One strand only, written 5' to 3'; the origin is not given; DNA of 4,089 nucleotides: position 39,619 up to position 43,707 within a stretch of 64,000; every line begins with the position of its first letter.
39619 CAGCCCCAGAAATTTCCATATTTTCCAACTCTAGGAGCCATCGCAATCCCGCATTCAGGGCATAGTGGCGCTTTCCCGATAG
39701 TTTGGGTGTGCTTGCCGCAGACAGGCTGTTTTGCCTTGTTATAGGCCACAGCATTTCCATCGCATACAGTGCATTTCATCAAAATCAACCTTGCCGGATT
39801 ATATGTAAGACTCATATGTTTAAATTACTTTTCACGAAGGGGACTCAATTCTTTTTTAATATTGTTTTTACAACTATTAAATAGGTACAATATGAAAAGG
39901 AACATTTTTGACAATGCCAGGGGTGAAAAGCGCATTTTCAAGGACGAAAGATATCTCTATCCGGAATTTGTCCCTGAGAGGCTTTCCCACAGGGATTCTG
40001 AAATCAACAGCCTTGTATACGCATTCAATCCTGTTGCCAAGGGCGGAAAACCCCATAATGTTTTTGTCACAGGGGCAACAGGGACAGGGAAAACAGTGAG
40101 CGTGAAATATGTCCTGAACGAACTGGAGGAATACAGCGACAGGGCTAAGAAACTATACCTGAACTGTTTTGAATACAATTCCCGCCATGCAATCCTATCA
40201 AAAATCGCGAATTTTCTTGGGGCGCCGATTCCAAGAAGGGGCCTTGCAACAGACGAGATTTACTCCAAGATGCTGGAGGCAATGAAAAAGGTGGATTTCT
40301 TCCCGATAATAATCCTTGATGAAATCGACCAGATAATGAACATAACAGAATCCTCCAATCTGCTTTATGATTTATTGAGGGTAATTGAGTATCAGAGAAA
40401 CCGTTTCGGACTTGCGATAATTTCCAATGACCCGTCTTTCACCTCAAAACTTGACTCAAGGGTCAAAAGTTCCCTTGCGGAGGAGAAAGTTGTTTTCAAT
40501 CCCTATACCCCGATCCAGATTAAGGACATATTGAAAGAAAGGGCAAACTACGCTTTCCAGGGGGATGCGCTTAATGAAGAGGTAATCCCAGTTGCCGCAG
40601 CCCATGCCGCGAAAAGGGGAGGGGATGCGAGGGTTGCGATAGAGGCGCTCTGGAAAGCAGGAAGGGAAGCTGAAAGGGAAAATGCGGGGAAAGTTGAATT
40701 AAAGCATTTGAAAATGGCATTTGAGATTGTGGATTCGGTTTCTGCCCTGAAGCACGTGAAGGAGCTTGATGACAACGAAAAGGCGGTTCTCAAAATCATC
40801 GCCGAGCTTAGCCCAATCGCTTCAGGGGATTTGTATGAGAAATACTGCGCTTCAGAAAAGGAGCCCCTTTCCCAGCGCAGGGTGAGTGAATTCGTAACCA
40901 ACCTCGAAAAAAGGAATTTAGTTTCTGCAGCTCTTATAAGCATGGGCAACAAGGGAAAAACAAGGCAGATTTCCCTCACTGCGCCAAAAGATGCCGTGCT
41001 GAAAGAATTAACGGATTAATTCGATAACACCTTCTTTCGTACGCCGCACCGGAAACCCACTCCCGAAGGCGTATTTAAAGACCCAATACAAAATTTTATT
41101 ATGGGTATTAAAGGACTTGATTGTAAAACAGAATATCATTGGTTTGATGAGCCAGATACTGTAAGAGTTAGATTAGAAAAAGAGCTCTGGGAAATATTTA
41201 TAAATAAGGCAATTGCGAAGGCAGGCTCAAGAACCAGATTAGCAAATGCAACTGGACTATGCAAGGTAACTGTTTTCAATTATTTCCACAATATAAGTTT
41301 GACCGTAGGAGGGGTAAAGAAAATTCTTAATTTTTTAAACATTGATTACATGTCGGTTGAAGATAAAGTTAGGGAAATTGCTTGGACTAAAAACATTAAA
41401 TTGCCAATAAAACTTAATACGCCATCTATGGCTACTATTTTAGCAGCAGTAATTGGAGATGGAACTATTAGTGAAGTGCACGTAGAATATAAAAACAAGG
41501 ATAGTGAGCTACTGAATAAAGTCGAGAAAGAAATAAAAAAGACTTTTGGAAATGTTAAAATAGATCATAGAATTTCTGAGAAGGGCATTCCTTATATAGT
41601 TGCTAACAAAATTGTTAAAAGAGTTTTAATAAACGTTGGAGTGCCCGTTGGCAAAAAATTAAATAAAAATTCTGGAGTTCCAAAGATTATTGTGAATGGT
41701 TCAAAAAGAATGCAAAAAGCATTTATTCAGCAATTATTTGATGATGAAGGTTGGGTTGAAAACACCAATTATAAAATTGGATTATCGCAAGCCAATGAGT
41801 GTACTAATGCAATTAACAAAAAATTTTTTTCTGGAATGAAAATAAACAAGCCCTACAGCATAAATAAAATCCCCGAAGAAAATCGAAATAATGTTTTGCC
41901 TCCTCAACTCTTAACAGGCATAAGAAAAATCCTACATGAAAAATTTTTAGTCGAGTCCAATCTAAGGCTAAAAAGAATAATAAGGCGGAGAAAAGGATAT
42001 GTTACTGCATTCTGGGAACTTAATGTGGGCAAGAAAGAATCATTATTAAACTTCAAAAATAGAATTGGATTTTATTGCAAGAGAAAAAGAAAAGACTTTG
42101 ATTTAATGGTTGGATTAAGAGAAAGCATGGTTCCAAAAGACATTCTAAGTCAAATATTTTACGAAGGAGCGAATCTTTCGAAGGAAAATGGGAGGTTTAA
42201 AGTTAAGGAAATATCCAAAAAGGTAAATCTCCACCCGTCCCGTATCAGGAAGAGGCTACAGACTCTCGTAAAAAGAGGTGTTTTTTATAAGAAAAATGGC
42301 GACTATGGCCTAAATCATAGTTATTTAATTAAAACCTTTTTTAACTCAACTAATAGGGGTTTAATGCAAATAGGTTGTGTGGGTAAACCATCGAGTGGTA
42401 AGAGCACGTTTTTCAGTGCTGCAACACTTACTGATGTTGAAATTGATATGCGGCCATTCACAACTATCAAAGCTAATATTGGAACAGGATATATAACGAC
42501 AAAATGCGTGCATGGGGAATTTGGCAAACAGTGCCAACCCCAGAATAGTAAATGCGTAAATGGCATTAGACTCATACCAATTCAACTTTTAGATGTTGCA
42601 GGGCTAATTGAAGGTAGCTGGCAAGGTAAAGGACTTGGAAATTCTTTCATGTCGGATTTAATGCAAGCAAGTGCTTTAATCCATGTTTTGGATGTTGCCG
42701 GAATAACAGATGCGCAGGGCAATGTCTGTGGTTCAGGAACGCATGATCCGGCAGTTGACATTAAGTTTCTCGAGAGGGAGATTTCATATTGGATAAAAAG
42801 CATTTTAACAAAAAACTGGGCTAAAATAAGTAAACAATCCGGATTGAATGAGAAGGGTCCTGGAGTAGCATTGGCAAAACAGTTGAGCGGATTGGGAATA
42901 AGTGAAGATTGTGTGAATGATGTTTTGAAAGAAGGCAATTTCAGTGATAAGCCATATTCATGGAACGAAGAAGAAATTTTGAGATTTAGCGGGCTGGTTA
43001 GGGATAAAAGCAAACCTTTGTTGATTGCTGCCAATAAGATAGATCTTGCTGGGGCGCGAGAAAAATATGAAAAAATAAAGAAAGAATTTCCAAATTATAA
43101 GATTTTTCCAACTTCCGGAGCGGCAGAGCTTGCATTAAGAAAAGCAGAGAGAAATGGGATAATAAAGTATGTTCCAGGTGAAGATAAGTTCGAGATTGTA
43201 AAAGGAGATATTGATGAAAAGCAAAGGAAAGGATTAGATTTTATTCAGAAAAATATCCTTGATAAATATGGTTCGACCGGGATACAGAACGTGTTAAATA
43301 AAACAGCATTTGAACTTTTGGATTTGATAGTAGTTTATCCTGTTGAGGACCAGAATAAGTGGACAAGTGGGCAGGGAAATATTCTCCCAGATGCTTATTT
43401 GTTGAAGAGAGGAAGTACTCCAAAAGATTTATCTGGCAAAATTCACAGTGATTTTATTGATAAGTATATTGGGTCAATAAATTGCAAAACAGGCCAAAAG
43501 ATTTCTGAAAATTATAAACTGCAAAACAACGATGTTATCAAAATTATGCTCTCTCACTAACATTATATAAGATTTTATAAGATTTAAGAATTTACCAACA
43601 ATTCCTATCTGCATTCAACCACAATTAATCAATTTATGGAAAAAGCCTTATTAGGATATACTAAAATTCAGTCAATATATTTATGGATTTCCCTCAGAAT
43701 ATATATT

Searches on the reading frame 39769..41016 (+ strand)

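Call 55: search_protein_families(library=pfam, proteins=[window:39769-41016:+], max_evalue=0.001)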
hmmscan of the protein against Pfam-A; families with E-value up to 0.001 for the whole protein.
window:39769-41016:+ (416 aa): 11 families
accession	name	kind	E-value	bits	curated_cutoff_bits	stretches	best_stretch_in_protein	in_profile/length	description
PF22703.2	Cdc6_lid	-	3.7e-21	75.2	27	1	252-318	1-67/68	Cdc6 AAA+ ATPase-type lid domain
PF13401.12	AAA_22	-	3.3e-14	53.7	27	1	98-217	8-118/130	AAA domain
PF01637.24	ATPase_2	-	1.6e-11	44.9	33.2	1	75-211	4-144/225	ATPase domain predominantly from Archaea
PF09079.17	Cdc6_C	-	4.2e-10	39.9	25.1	1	354-412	33-95/96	CDC6, C terminal winged helix domain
PF13191.12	AAA_16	-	1.2e-09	39.3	32.6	1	73-208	3-161/167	AAA ATPase domain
PF00004.35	AAA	-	5.7e-07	30.5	21.2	1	99-223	2-113/131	ATPase family associated with various cellular activities (AAA)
PF13173.12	AAA_14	-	0.00012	22.5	27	1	97-201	4-86/129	AAA domain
PF05621.17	TniB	-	0.00029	20.8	22.4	1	90-193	30-135/189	Bacterial TniB protein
PF05729.18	NACHT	-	0.00033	20.9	26.7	1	98-205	3-116/167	NACHT domain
PF00270.35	DEAD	-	0.0007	19.8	26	0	94-119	13-39/167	DEAD/DEAH box helicase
PF13245.12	AAA_19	-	0.00071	20.2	25.1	0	95-199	11-111/134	AAA domain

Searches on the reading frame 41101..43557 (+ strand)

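Call 55: search_protein_families(library=pfam, proteins=[window:41101-43557:+], max_evalue=0.001)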
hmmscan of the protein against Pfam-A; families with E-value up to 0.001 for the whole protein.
window:41101-43557:+ (819 aa): 5 families
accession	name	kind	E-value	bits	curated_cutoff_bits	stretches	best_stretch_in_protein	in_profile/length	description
PF08438.16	YGR210-like_G4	-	5.4e-36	123.7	24.7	1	643-750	1-108/108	Obg-like GTPase YGR210-like, G4 motif-containing domain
PF01926.29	MMR_HSR1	-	1.8e-11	44.6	21.9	1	423-538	1-92/113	50S ribosome-binding GTPase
PF02824.27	TGS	-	3.2e-09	37.1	22.2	1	761-816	4-59/60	TGS domain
PF14528.11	LAGLIDADG_3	-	2.7e-06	28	22.5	0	205-323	3-82/82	LAGLIDADG-like domain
PF13412.12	HTH_24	-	0.00063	19.7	21.9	0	362-394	14-46/48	Winged helix-turn-helix DNA-binding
